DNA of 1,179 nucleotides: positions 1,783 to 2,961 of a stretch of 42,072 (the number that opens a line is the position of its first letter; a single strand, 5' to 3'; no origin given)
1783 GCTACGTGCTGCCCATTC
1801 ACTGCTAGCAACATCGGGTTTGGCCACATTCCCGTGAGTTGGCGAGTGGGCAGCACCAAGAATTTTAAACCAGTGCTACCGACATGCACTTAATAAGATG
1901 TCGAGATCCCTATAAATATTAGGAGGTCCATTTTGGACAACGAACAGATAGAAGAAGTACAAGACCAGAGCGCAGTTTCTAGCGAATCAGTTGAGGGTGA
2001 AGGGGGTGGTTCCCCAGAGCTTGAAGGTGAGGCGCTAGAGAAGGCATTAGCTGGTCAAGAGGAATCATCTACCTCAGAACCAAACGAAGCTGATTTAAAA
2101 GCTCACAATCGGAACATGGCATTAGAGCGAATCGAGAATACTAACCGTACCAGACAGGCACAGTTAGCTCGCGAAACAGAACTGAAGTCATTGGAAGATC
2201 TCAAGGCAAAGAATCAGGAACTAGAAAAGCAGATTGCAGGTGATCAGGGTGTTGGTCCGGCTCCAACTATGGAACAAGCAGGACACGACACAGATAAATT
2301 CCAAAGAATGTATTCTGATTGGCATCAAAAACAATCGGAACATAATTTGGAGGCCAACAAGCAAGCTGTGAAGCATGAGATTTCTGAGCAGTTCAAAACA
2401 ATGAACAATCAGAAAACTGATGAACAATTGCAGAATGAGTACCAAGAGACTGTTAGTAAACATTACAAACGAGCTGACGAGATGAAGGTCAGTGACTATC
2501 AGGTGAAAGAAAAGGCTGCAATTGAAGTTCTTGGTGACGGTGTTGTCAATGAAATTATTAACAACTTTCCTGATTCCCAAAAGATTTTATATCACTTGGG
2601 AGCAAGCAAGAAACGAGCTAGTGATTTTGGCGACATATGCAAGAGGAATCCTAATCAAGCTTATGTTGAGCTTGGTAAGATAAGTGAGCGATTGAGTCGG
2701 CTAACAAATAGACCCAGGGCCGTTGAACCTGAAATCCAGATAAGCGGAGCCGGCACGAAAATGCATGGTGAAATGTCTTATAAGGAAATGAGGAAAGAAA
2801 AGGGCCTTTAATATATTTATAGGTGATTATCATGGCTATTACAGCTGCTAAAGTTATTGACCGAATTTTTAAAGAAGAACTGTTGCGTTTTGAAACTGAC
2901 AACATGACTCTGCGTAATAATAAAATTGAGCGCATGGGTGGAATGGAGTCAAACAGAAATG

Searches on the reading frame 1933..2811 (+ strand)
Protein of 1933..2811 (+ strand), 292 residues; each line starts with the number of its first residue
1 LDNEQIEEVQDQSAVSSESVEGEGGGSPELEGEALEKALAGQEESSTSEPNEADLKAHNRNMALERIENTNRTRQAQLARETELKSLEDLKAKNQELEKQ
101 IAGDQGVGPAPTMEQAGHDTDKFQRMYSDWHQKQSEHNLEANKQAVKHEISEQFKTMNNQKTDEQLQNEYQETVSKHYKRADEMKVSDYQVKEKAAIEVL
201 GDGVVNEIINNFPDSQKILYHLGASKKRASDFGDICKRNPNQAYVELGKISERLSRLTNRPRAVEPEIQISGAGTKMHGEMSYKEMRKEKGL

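Call 52: search_protein_families(library=pfam, alignment_id=A2, max_evalue=0.001)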
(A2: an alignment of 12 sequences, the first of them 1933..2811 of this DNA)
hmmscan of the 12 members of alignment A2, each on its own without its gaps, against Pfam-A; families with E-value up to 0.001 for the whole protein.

A. member 1, window:1933-2811:+ (292 aa): 1 family
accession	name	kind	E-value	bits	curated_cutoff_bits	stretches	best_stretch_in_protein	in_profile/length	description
PF09306.15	Phage-scaffold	-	1.3e-12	48.2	25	1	56-262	58-251/303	Bacteriophage, scaffolding protein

B. families by the number of members that match (of 12 scanned): 3 families
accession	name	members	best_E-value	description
PF11651.14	P22_CoatProtein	1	1.5e-52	P22 coat protein - gene protein 5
PF09306.15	Phage-scaffold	1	1.3e-12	Bacteriophage, scaffolding protein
PF11134.13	Phage_stabilise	1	0.00025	Phage stabilisation protein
